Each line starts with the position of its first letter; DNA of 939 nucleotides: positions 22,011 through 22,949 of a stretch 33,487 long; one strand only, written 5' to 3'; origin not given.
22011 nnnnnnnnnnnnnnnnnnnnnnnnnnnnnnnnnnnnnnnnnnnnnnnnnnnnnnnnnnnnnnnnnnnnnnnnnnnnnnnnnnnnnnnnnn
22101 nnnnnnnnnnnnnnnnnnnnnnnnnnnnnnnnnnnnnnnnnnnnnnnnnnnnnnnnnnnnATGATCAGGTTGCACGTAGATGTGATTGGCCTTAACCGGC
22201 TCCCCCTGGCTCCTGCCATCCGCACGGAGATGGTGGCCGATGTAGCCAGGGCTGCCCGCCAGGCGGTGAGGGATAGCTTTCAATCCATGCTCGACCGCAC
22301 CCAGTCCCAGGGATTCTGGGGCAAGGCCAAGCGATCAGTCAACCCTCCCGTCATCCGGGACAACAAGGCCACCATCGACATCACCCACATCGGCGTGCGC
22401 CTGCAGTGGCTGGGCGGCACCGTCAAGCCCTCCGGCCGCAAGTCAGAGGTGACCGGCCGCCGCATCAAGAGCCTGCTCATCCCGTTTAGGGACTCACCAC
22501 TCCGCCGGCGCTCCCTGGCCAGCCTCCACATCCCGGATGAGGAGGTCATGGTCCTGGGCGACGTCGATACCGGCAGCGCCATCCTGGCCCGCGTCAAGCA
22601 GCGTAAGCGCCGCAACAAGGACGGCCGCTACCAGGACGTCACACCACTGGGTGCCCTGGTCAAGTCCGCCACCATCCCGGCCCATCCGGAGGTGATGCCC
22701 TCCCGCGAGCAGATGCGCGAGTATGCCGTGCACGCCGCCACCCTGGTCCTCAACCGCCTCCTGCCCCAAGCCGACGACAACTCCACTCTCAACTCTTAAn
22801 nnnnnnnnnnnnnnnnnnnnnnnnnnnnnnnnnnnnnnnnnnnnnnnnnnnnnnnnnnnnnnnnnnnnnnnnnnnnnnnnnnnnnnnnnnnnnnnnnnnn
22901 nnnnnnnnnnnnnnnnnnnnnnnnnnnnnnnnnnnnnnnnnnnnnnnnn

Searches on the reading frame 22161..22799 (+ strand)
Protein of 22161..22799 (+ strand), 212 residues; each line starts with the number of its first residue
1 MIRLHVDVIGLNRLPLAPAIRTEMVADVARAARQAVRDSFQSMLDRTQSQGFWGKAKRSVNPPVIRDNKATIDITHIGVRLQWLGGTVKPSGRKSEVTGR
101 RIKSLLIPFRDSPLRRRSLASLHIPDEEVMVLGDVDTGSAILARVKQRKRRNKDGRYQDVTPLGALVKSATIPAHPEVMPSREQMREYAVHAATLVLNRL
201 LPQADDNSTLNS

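Call 7: search_protein_families(library=pfam, proteins=[window:22161-22799:+], max_evalue=0.1)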
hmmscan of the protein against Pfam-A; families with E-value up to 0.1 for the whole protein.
window:22161-22799:+ (212 aa): 0 families

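Call 8: search_protein_families(library=phrogs, proteins=[window:22161-22799:+], max_evalue=0.1)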
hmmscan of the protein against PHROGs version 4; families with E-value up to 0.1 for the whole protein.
window:22161-22799:+ (212 aa): 0 families

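Call 10: find_related_loci(query=window:22161-22799:+, collection=genome_contigs, flank=6000)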
Query window:22161-22799:+ (212 aa) in genome_contigs; peptide patterns used: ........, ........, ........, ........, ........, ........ (x = any residue, [..] = any of these).
76 stretches matched a pattern; 1 encode a relative of the query (tblastn E <= 1e-3); 1 distinct loci.
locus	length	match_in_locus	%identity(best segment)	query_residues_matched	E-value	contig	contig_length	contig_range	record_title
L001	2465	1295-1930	89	1-212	4e-127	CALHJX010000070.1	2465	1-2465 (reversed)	MAG TPA_asm: uncultured Collinsella sp. isolate ERR321611_bin.16_CONCOCT_v1.1_MAG genome assembly, contig: ERZ1308111.21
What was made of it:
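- Tried and rejected: The genome-contig scan returned one locus, labelled Collinsella (call 10).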

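Call 14: find_related_loci(query=window:22161-22799:+, collection=viral_contigs, flank=4000)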
Query window:22161-22799:+ (212 aa) in viral_contigs; peptide patterns used: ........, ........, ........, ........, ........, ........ (x = any residue, [..] = any of these).
19 stretches matched a pattern; 15 encode a relative of the query (tblastn E <= 1e-3); 14 distinct loci.
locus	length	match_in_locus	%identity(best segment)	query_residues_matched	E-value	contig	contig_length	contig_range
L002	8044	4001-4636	96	1-212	5e-136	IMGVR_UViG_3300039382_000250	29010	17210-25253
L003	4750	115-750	95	1-212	1e-132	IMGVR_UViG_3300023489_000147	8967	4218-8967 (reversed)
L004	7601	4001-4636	89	1-212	3e-120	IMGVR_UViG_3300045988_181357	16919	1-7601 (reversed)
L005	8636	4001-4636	89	1-212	3e-120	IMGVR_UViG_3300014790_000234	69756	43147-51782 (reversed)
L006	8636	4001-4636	89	1-212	4e-120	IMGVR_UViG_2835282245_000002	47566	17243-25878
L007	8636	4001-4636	89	1-212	1e-119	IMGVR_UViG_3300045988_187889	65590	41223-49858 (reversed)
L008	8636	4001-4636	89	1-212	1e-119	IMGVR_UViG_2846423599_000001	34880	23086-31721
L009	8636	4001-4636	89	1-212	1e-119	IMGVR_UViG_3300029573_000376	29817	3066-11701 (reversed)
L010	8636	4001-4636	89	1-212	2e-119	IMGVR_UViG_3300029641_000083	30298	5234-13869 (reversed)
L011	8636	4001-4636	88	1-212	5e-119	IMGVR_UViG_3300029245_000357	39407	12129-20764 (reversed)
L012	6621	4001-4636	89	1-212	7e-118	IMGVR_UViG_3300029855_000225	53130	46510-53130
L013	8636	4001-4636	89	1-212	9e-118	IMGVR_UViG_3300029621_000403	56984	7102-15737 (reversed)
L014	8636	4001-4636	88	1-212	4e-117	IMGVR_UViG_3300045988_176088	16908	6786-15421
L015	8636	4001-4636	96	1-212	5e-136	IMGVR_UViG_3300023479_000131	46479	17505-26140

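Call 31: search_protein_families(library=padloc, proteins=[window:22161-22799:+], max_evalue=10)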
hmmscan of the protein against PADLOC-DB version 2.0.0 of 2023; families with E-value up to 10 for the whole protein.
window:22161-22799:+ (212 aa): 0 families

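Call 79: find_related_loci(query=A6, collection=viral_contigs, flank=2500)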
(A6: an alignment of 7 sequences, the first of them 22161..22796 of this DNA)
Query A6 (212 aa) in viral_contigs; peptide patterns used: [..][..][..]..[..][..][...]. (x = any residue, [..] = any of these).
36 stretches matched a pattern; 19 encode a relative of the query (tblastn E <= 1e-3); 19 distinct loci.
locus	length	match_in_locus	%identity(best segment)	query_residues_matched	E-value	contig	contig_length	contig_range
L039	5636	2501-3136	96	1-212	5e-136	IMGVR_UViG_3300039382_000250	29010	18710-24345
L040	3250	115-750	95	1-212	1e-134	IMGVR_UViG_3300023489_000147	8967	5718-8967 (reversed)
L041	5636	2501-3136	89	1-212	3e-120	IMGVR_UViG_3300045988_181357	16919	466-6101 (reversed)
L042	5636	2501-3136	89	1-212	3e-120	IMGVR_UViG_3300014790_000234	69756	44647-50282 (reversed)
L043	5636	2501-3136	89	1-212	3e-120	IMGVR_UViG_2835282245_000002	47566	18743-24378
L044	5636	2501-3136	89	1-212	9e-120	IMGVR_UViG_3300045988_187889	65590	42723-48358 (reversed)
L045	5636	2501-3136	89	1-212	9e-120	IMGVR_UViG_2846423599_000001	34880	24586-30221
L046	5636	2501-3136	89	1-212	9e-120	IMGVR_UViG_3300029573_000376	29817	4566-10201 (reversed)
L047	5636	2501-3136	89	1-212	1e-119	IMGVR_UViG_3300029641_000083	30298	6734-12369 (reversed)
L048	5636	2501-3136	89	1-212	1e-119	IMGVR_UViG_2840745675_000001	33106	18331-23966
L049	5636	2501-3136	88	1-212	5e-119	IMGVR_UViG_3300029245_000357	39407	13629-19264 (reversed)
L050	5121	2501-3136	89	1-212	6e-118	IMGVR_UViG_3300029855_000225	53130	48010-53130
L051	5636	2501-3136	89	1-212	8e-118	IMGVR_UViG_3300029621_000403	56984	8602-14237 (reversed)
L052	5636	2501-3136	88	1-212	3e-117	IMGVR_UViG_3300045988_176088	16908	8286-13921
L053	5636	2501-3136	96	1-212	5e-136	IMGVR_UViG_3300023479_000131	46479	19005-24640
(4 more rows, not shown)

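Call 101: search_protein_families(library=ncbifam, proteins=[window:22161-22796:+], max_evalue=1)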
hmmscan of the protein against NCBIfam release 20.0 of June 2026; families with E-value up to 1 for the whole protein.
window:22161-22796:+ (212 aa): 0 families
